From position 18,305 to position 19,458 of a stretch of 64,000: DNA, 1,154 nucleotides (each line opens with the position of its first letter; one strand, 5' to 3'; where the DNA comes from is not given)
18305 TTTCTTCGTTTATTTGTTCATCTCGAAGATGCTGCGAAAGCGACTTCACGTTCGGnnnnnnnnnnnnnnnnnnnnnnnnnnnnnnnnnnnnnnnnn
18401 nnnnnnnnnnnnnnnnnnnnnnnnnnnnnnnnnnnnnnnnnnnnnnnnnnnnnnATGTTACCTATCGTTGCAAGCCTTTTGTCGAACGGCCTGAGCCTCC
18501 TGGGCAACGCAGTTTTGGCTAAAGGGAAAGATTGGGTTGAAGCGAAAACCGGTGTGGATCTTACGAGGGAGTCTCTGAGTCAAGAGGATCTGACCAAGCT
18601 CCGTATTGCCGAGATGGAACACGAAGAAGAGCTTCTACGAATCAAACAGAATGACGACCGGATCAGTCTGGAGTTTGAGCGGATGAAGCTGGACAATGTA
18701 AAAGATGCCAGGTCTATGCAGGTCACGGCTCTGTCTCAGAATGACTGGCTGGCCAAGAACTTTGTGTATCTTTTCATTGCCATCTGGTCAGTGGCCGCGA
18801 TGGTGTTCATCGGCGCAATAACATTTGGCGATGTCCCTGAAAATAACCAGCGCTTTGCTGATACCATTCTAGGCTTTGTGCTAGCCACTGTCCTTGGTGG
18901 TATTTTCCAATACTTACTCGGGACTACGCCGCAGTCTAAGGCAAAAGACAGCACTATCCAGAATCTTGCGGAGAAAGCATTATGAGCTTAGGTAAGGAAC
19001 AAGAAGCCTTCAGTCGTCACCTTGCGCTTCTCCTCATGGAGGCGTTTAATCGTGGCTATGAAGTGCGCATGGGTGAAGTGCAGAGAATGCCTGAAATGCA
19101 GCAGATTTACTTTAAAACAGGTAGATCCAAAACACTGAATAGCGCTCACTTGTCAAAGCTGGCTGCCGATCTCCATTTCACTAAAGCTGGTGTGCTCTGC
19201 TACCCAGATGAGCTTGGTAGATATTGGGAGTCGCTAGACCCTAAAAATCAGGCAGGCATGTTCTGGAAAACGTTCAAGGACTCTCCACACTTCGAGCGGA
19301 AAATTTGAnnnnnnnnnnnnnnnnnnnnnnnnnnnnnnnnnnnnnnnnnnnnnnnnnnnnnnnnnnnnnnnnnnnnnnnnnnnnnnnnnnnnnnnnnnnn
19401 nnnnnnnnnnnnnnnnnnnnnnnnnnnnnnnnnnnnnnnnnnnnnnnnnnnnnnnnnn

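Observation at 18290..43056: Perfect 33-bp inverted-repeat pair separated by 24.7 kb, bracketing the lysis, early, RNAP and replication region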

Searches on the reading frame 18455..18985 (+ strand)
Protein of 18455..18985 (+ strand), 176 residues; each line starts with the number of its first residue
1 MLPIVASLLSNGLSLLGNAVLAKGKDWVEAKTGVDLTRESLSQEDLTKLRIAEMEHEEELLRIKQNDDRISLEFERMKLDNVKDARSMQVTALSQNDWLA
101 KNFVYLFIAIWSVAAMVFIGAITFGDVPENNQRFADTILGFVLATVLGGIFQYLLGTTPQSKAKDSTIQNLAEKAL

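Call 12: search_protein_families(library=pfam, proteins=[window:18455-18985:+], max_evalue=0.01)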
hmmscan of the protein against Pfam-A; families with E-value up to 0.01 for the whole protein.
window:18455-18985:+ (176 aa): 0 families

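Call 13: search_protein_families(library=phrogs, proteins=[window:18455-18985:+], max_evalue=0.001)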
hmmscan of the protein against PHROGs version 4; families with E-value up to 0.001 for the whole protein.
window:18455-18985:+ (176 aa): 2 families
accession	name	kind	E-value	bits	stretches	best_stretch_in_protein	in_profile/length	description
phrog_1544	-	unknown function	1.8e-13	51.7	1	44-172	62-192/200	-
phrog_9990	-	unknown function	2.4e-05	25.2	1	104-167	8-69/72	-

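Call 58: find_homologous_proteins(query=window:18455-18985:+, max_evalue=0.00001)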
Query window:18455-18985:+ (176 aa): 422 proteins with E <= 0.00001 among 597 candidates; the best 120 are listed.
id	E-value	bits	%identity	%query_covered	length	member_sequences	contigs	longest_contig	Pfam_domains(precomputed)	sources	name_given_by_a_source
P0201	1.1e-106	372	100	100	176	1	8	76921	-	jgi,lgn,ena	-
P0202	1.7e-76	274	74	99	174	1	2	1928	-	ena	-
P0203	1.1e-54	203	55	99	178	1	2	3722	-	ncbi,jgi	jgi:hypothetical protein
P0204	1.5e-54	202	52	99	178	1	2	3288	-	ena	-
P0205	3.5e-54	201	53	99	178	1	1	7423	-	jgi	-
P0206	6.4e-54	200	54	99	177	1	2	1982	-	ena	-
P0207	7.4e-54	200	55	99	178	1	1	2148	-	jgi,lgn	jgi:hypothetical protein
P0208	1.0e-53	199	54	97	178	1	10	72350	-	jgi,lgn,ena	-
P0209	1.4e-53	199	51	99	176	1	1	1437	-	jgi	jgi:hypothetical protein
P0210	1.5e-53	199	53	99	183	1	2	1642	-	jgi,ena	-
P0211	2.2e-53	198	53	89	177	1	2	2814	-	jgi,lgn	-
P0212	3.1e-53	198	53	99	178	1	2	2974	-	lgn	-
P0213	8.1e-53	197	55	99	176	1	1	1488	-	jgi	jgi:hypothetical protein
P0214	2.7e-52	195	52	99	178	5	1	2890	-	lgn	-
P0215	3.0e-52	195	52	99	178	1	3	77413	-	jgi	jgi:hypothetical protein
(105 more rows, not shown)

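Call 60: find_related_loci(query=A3, collection=viral_contigs, flank=1500)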
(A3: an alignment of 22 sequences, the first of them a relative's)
Query A3 (176 aa) in viral_contigs; peptide patterns used: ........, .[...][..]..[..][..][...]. (x = any residue, [..] = any of these).
598 stretches matched a pattern (row limit reached: there are more); 553 encode a relative of the query (tblastn E <= 1e-3); the best 80 are kept; 80 distinct loci.
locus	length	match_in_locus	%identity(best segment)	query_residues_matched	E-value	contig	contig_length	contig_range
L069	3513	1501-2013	54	1-170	8e-61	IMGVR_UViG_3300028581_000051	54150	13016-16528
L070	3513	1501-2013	54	1-170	8e-61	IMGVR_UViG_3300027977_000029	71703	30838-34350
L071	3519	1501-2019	54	1-170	1e-59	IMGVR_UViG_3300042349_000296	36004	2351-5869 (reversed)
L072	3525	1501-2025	52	1-174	1e-58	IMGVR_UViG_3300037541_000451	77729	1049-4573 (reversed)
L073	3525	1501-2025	52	1-174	1e-58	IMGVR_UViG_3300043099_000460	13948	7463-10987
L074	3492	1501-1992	55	4-168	6e-57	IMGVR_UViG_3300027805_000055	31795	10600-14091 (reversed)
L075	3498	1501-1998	52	1-165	2e-55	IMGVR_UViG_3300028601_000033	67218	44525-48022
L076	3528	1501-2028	46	1-176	1e-54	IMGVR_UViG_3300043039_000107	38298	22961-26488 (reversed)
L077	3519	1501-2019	51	4-176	7e-55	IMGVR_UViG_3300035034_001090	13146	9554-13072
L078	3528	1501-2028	48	1-173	1e-53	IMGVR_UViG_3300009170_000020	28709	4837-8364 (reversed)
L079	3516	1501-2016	47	1-176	2e-53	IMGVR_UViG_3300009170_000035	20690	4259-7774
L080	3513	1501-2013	49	2-171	2e-53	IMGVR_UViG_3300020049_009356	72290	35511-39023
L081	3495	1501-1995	49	1-164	7e-53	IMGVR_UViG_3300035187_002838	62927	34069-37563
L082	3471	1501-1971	51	18-174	7e-53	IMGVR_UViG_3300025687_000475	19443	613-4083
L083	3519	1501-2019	49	2-174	4e-52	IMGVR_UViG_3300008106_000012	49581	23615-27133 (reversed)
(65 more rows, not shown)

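Call 62: search_dna_similar(query=window:18455-18985:+, collection=phages, mode=protein, max_rows=25)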
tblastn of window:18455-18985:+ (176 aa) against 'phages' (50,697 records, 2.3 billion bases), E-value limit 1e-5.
Records with a match: 125; places in all: 125; records where one place covers at least 80% of the query: 1.
Best place of each record, by identity: <60% 125.
By first word of the organism name: Vibrio 122; Halomonas 2; Caudoviricetes 1.
By host as written in the record: - 82; Vibrio cholerae 19; Vibrio parahaemolyticus 5; Vibrio cholerae O1 5; Vibrio crassostreae 3; Vibrio sp. 12A10 2; Vibrio sp. 11985 2; Vibrio parahaemolyticus O3:K6 1; and 6 more.
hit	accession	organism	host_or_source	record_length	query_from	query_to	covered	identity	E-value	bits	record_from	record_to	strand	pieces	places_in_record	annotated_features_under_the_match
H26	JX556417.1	Vibrio phage vB_VpaM_MAR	Vibrio parahaemolyticus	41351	27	166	80%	35.4%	8e-20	91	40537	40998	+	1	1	hypothetical protein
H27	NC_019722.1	Vibrio phage vB_VpaM_MAR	Vibrio parahaemolyticus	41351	27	166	80%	35.4%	8e-20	91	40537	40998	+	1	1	hypothetical protein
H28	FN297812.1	Vibrio phage VP585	Vibrio parahaemolyticus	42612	27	166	80%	35.4%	8e-20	91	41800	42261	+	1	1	gp57 protein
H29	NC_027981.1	Vibrio phage VP585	Vibrio parahaemolyticus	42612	27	166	80%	35.4%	8e-20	91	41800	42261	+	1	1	gp57 protein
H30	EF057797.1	Vibrio phage VP882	Vibrio parahaemolyticus O3:K6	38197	51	158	61%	45.9%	2e-21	96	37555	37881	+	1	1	putative phage-related protein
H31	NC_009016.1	Vibrio phage VP882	Vibrio parahaemolyticus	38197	51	158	61%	45.9%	2e-21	96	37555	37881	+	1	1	putative phage-related protein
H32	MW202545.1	Caudoviricetes sp.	Manatee Spring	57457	23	172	85%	30.4%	2e-7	56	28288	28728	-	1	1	none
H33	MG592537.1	Vibrio phage 1.170.O._10N.261.52.C3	Vibrio sp.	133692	44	174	74%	34.8%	2e-15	79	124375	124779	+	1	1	TMhelix containing protein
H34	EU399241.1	Halomonas phage phiHAP-1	-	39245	26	164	79%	31.6%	9e-10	62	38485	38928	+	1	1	conserved hypothetical protein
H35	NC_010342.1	Halomonas phage phiHAP-1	Halomonas aquamarina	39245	26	164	79%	31.6%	9e-10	62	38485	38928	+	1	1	hypothetical protein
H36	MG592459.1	Vibrio phage 1.084.O._10N.261.49.F5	Enterovibrio norvegicus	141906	57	165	62%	39.2%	1e-21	96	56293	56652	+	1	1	TMhelix containing protein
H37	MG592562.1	Vibrio phage 1.193.O._10N.286.52.C6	Vibrio splendidus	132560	39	171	76%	31.7%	2e-15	78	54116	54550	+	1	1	TMhelix containing protein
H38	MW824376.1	Vibrio phage 355E48.1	Vibrio crassostreae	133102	39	171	76%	31.7%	2e-15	78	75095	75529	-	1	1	hypothetical protein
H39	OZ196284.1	Vibrio phage F88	Seawater and oysters mix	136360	39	171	76%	31.7%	2e-15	78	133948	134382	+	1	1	hypothetical protein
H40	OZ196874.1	Vibrio phage 184E37-3b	Seawater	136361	39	171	76%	31.7%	2e-15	78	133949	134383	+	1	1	hypothetical protein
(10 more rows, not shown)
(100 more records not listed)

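Call 79: find_encoding_contigs(protein=P0201, flank=2500, max_places=10)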
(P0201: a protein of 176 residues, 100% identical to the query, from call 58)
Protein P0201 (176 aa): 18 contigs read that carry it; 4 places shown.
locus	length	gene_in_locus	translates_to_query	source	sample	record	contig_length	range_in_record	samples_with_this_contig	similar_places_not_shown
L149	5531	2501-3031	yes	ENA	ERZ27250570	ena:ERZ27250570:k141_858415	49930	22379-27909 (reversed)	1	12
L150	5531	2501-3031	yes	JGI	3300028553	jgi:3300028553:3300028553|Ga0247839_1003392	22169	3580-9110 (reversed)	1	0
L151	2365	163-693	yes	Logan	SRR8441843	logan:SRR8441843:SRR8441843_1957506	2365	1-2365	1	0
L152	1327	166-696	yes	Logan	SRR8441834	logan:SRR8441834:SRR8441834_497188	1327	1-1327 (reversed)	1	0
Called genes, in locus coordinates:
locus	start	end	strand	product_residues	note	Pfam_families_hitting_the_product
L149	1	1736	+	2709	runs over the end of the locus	PF01391:Collagen (weak)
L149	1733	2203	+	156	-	-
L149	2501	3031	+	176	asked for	-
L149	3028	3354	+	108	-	-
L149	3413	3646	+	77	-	-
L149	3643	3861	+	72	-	-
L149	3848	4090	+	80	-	-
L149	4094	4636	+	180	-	-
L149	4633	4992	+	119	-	-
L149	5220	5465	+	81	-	-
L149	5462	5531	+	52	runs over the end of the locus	-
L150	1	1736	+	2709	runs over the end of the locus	PF01391:Collagen (weak)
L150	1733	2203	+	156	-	-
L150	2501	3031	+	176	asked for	-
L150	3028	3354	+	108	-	-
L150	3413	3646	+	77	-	-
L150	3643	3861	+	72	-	-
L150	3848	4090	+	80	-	-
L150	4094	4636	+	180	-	-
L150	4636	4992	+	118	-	-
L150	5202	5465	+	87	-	-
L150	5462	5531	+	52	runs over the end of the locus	-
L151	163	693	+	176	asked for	-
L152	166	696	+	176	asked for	-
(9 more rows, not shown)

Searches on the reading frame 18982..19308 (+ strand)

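Call 12: search_protein_families(library=pfam, proteins=[window:18982-19308:+], max_evalue=0.01)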
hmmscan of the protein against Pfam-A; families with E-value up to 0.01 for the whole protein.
window:18982-19308:+ (108 aa): 2 families
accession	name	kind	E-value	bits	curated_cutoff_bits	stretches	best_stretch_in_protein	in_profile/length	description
PF13539.11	Peptidase_M15_4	-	0.00057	20.9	25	0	49-105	3-69/70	D-alanyl-D-alanine carboxypeptidase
PF14246.11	TetR_C_7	-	0.0055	17.1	22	1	12-54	9-51/119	AefR-like transcriptional repressor, C-terminal domain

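Call 13: search_protein_families(library=phrogs, proteins=[window:18982-19308:+], max_evalue=0.001)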
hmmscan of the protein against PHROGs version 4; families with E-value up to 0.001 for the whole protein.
window:18982-19308:+ (108 aa): 3 families
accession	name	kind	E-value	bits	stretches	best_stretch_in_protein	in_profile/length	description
phrog_465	-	lysis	8.1e-09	36.2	1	25-106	72-165/292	endolysin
phrog_5115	-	moron, auxiliary metabolic gene and host takeover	6.2e-06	26.7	1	17-105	27-120/283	ferredoxin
phrog_1768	-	lysis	0.00019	20.2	1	10-107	940-1039/1577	endolysin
